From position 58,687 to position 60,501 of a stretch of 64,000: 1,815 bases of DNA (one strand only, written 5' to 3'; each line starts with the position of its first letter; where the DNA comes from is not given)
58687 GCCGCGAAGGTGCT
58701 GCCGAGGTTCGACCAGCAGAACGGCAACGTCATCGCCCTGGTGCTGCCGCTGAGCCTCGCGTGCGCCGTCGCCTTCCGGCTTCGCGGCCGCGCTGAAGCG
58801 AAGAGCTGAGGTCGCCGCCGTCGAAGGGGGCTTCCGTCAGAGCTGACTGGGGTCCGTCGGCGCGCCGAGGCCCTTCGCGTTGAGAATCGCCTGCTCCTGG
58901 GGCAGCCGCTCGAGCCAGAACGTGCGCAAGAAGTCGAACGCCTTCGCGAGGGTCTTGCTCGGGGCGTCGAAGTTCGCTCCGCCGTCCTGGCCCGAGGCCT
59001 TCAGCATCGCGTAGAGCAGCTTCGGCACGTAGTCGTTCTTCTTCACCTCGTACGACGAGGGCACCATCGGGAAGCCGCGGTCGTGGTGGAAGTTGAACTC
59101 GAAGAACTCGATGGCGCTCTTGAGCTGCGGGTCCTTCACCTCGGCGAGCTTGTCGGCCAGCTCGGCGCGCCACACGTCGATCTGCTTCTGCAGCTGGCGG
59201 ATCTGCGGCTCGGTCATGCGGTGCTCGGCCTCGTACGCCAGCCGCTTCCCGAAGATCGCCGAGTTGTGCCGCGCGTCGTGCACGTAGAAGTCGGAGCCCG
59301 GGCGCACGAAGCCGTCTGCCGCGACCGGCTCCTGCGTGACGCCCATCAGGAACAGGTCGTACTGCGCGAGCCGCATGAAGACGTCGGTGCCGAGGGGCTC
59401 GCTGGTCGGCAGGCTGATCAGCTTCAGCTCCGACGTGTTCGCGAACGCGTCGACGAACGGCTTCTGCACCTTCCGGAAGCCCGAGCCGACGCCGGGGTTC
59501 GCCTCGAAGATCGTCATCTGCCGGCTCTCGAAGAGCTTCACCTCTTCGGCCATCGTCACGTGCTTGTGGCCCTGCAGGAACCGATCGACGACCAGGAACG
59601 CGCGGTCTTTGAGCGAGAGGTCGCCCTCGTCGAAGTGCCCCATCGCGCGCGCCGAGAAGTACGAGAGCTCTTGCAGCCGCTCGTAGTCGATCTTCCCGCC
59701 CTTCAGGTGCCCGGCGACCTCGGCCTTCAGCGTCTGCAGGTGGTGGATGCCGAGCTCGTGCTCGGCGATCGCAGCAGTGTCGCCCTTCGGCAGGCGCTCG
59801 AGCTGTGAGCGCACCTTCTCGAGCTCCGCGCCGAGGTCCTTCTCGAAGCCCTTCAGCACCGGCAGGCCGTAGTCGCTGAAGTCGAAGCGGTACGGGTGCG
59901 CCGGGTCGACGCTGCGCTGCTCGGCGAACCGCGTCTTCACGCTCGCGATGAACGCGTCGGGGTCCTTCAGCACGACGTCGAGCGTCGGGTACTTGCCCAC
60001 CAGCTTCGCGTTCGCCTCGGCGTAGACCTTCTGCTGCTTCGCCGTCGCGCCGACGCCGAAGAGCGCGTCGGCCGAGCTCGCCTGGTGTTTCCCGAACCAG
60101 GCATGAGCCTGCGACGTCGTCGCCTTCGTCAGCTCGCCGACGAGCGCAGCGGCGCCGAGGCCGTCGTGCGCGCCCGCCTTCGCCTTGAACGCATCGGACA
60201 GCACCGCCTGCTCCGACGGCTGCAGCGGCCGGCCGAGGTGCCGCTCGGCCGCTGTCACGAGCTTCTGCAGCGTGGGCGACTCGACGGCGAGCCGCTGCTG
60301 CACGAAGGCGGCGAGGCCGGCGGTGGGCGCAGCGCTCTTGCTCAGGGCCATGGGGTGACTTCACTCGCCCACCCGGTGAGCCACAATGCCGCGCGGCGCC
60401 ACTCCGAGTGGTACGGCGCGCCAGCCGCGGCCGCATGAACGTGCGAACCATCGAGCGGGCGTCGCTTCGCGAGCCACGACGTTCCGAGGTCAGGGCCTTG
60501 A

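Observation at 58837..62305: Signal-peptide-less GH25 muramidase with four PG-binding repeats, flanked by an unknown 504-aa protein and a small Lys-rich protein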

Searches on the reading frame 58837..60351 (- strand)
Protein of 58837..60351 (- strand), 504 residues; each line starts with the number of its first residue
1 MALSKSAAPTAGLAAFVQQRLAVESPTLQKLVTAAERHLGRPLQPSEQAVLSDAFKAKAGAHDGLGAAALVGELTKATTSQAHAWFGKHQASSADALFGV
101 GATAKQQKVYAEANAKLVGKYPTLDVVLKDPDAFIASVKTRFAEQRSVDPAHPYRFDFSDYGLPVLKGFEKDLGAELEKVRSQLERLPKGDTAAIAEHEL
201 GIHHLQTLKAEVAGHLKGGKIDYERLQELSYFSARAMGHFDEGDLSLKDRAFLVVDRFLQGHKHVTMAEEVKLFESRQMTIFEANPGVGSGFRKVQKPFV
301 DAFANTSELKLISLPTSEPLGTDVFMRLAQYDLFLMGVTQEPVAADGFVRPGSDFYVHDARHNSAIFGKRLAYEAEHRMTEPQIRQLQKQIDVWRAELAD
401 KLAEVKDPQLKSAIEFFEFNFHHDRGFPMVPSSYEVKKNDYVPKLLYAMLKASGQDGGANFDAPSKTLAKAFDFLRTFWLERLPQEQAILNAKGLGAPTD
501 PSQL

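Call 3: search_protein_families(library=pfam, proteins=[window:58837-60351:-], max_evalue=0.01)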
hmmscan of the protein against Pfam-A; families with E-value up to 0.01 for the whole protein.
window:58837-60351:- (504 aa): 0 families

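Call 5: search_protein_families(library=ncbifam, proteins=[window:58837-60351:-], max_evalue=1)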
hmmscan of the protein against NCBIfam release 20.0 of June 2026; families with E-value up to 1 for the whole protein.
window:58837-60351:- (504 aa): 0 families

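Call 6: search_protein_families(library=padloc, proteins=[window:58837-60351:-], max_evalue=1)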
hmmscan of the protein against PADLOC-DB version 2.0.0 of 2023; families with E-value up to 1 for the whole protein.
window:58837-60351:- (504 aa): 0 families

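Call 7: find_homologous_proteins(query=window:58837-60351:-)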
Query window:58837-60351:- (504 aa): 29 proteins with E <= 0.001 among 8000 candidates.
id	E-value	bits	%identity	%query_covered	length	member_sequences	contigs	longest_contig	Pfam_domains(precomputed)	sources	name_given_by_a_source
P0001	0.0e+0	1122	100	100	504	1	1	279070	-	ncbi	-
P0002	2.8e-130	454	52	81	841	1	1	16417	PF16013.11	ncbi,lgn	-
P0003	3.9e-123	430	47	88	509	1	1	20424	-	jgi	jgi:hypothetical protein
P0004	5.6e-123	430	53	74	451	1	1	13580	-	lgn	-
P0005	2.9e-120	421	50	78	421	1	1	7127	-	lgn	-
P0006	8.2e-120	419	52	78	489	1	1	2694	-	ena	-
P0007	1.1e-118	415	49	78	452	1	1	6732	-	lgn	-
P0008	2.2e-117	411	47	78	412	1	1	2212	-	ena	-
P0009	3.3e-115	404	50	74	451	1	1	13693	-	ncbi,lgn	-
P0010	3.3e-114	401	49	79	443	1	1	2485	-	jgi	jgi:hypothetical protein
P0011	7.8e-114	399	49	78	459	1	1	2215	-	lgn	-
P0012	5.9e-113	396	49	79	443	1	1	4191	-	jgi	jgi:hypothetical protein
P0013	4.6e-111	390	47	79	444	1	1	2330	-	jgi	jgi:hypothetical protein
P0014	3.8e-110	387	48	76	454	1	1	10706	-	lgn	-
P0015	6.9e-110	386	47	78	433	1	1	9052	-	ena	-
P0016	1.5e-108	382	47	79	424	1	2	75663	-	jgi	jgi:hypothetical protein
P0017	4.0e-103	364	46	79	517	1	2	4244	-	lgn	-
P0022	3.6e-96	341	41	85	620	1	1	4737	-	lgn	-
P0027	2.1e-83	299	41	71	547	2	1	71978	-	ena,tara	tara:strand:- start:1956 stop:3599 length:1644 start_codon:yes stop_codon:yes gene_type:complete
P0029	1.1e-74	270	36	88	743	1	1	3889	-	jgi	jgi:pimeloyl-ACP methyl ester carboxylesterase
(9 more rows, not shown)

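Call 9: find_encoding_contigs(protein=P0001, flank=10000, max_places=3)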
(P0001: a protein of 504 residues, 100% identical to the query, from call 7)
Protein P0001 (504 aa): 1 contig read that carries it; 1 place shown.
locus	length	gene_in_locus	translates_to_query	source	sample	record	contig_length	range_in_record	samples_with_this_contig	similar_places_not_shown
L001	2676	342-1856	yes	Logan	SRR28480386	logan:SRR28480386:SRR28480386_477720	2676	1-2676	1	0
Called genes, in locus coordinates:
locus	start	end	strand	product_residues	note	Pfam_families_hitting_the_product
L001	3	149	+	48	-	?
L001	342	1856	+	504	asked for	-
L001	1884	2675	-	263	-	?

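Call 10: find_related_loci(query=A1, collection=genome_contigs, flank=8000)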
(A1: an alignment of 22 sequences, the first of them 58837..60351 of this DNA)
Query A1 (504 aa) in genome_contigs; peptide patterns used: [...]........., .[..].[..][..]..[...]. (x = any residue, [..] = any of these).
75 stretches matched a pattern; 17 encode a relative of the query (tblastn E <= 1e-3); 17 distinct loci.
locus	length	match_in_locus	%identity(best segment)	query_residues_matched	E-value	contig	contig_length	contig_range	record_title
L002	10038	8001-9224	52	99-504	3e-139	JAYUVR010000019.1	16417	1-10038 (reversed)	MAG: Archangium sp. isolate GL124_DN_metabinner_4 GL124_DN_metabinner_4_18, whole genome shotgun sequence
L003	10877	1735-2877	50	117-490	1e-118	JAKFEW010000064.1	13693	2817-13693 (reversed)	MAG: Candidatus Sericytochromatia bacterium isolate LC083 contig-124_4751, whole genome shotgun sequence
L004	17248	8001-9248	43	91-490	2e-108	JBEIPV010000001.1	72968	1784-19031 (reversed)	MAG: Bacteriovorax sp. isolate Sample-106-S6-bin-8 Sample_106_S6-bin_8-k141_812128, whole genome shotgun sequence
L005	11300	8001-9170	41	110-491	2e-104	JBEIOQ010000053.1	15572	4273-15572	MAG: Halobacteriovoraceae bacterium isolate Sample-106-S6-bin-15 Sample_106_S6-bin_15-k141_1604664, whole genome shotgun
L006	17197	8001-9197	41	103-493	4e-103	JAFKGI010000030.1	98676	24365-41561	MAG: Vulcanimicrobiota bacterium isolate SCN18_25_8_15_R3_B_62_28 SCN18_25_8_15_R3_B_scaffold_189, whole genome shotgun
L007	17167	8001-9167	41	99-490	8e-103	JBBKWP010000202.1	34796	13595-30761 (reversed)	MAG: Candidatus Xenobia bacterium isolate metabat_bins.273 k119_1134442, whole genome shotgun sequence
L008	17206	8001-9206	41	100-493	9e-103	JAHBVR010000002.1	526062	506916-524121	MAG: Vulcanimicrobiota bacterium isolate ACE_ERE1 ERE1_2, whole genome shotgun sequence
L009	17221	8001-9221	40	100-498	5e-102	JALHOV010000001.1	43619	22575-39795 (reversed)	MAG: Vulcanimicrobiota bacterium isolate bin.189_sub c_000000004160, whole genome shotgun sequence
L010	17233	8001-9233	41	100-492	5e-99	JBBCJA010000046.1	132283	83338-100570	MAG: Selenomonadaceae bacterium isolate MAG_CPA_14 P10A_000000115810, whole genome shotgun sequence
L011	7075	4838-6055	41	103-490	3e-98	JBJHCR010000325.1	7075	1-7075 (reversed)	MAG: Vulcanimicrobiota bacterium isolate SF2967_J5348.metabat_sens.001 NODE_10388_length_7075_cov_1.259355, whole genome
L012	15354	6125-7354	40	105-502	6e-93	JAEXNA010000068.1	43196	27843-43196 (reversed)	MAG: Vulcanimicrobiota bacterium isolate bacterium k127_737582, whole genome shotgun sequence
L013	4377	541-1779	38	100-492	7e-92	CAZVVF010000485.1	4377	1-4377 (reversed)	MAG TPA_asm: uncultured Burkholderiales bacterium isolate SRP118108_co5_471 genome assembly, contig: NODE_28320_length_4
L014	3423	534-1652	38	114-494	1e-88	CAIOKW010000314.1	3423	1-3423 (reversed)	MAG: Oligoflexia bacterium isolate Umea_bin-07902 genome assembly, contig: bin-07902:314/351, whole genome shotgun seque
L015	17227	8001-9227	40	90-490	8e-104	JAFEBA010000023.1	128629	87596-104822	Bacterium isolate SZAS-1 EREM-KAN-1__23__length-128629, whole genome shotgun sequence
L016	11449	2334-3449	35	114-493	8e-71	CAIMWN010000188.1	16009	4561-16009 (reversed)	MAG: Oligoflexia bacterium isolate AM-2014_bin-1399 genome assembly, contig: bin-1399:188/337, whole genome shotgun sequ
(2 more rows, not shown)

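Call 11: find_encoding_contigs(protein=P0016, flank=8000, max_places=2)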
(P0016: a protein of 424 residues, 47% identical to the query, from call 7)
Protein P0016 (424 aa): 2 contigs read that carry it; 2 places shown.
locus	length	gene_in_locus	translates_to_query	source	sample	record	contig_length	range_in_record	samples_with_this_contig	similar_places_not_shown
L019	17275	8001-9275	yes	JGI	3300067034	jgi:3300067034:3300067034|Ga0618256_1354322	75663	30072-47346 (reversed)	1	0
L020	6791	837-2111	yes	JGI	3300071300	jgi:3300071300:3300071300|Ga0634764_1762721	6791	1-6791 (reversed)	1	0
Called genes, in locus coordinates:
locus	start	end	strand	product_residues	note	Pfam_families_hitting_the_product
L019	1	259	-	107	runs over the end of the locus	-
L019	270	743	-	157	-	PF00571:CBS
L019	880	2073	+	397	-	-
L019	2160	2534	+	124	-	-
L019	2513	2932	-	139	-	PF00903:Glyoxalase, PF13669:Glyoxalase_4, PF18029:Glyoxalase_6 (weak)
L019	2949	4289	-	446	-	PF01595:CNNM, PF00571:CBS, PF03471:CorC_HlyC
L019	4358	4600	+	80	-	PF02700:PurS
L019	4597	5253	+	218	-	PF13507:GATase_5, PF07685:GATase_3, PF01965:DJ-1_PfpI (faint)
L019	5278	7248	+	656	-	PF02369:Big_1 (faint), PF11974:bMG3 (faint), PF13620:CarboxypepD_reg, PF10670:DUF4198 (weak), PF13620:CarboxypepD_reg, PF13620:CarboxypepD_reg, PF13180:PDZ_2, PF17820:PDZ_6, +8 more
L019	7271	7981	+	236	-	-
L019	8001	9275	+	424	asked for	-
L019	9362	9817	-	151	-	-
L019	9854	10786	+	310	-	PF00149:Metallophos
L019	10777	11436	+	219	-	PF13629:T2SS-T3SS_pil_N (weak)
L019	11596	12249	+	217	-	PF00034:Cytochrom_C, PF13442:Cytochrome_CBB3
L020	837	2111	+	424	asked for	-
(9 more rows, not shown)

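Call 12: find_encoding_contigs(protein=P0027, flank=8000, max_places=2)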
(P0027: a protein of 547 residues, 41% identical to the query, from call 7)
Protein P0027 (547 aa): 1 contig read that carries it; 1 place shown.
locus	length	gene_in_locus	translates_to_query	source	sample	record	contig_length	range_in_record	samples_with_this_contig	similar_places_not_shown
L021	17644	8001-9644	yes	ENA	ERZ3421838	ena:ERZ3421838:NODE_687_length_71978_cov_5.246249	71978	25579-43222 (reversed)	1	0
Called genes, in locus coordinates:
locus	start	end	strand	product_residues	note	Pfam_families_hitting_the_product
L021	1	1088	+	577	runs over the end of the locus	PF01368:DHH, PF02272:DHHA1, PF17768:RecJ_OB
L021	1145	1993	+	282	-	PF07719:TPR_2 (faint), PF13176:TPR_7 (faint), PF13181:TPR_8 (faint), PF13432:TPR_16 (faint), PF13424:TPR_12 (weak), PF00515:TPR_1 (weak), PF13374:TPR_10 (weak)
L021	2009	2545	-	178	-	PF00160:Pro_isomerase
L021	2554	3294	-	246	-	-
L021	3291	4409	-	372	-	-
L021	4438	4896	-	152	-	PF07238:PilZ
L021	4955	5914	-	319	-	PF03193:RsgA_GTPase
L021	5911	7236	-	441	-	PF02913:FAD-oxidase_C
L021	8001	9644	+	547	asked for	-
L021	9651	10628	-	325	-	PF01408:GFO_IDH_MocA, PF02894:GFO_IDH_MocA_C, PF22725:GFO_IDH_MocA_C3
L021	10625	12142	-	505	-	PF00999:Na_H_Exchanger, PF02080:TrkA_C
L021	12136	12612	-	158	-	PF01272:GreA_GreB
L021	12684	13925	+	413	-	PF13354:Beta-lactamase2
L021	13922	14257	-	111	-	PF00072:Response_reg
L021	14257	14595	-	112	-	PF03960:ArsC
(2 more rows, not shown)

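Call 15: list_cluster_members(proteins=[window:58837-60351:-, window:60544-61851:-, window:62063-62305:-, window:52868-56518:-])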
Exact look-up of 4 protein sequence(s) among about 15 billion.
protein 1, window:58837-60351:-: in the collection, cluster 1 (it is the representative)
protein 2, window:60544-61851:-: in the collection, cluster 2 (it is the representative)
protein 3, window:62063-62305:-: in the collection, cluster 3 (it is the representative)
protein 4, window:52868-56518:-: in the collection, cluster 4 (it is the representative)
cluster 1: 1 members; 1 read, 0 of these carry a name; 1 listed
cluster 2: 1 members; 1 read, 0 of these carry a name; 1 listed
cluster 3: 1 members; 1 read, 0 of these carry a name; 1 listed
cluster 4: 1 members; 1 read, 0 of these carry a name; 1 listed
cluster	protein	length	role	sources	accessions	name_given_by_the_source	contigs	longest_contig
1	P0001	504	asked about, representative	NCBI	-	-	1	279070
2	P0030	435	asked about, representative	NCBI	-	-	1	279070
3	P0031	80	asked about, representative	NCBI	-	-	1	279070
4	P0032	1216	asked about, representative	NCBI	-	-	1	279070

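Call 24: predict_structure(alignment_id=A1)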
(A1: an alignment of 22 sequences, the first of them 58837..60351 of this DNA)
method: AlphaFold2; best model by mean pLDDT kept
length: 504 residues; sequences in the alignment: 22
mean_pLDDT: 84.6   pTM: 0.77
mean pLDDT of the five models: 84.6, 83.3, 82.8, 82.8, 82.0
residues with pLDDT >= 90: 324; 70-90: 85; 50-70: 52; < 50: 43
segments of 3 or more residues with pLDDT < 50: 1-13, 78-96, 496-504
pLDDT, mean of each block of 10 residues (from residue 1): 33 51 68 75 74 73 56 56 41 47 86 95 95 96 98 98 98 98 97 97 99 99 98 97 93 91 93 95 81 88 96 96 93 96 89 94 94 93 92 96 96 93 93 80 80 64 90 96 95 57 38
secondary structure, 60 per line:
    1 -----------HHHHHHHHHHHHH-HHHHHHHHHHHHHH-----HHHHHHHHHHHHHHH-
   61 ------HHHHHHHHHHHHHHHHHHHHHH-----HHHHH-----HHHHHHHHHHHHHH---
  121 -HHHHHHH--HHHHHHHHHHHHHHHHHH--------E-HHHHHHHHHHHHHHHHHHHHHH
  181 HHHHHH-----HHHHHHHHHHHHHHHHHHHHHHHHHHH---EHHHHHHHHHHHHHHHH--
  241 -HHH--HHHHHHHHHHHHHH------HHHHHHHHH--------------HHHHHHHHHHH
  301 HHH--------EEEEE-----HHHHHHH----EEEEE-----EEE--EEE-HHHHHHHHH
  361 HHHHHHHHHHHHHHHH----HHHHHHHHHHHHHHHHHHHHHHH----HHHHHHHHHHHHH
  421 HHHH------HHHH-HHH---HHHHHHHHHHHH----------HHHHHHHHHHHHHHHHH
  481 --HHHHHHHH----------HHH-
elements in order: H12-24 H26-39 H45-59 H67-88 H94-98 H104-117 H122-128 H131-148 H159-186 H192-218 H223-238 H247-260 H267-275 H290-303 E312-316 H322-328 E333-337 E343-345 E348-350 H352-376 H381-403 H408-424 H431-434 H442-453 H464-480 H483-490

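Call 31: search_solved_structures(query=A1, max_evalue=1, show_alignments=2)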
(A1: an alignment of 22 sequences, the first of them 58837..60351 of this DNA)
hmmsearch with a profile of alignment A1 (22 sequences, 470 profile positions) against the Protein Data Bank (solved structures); distinct sequences matched with E-value up to 1: 0.
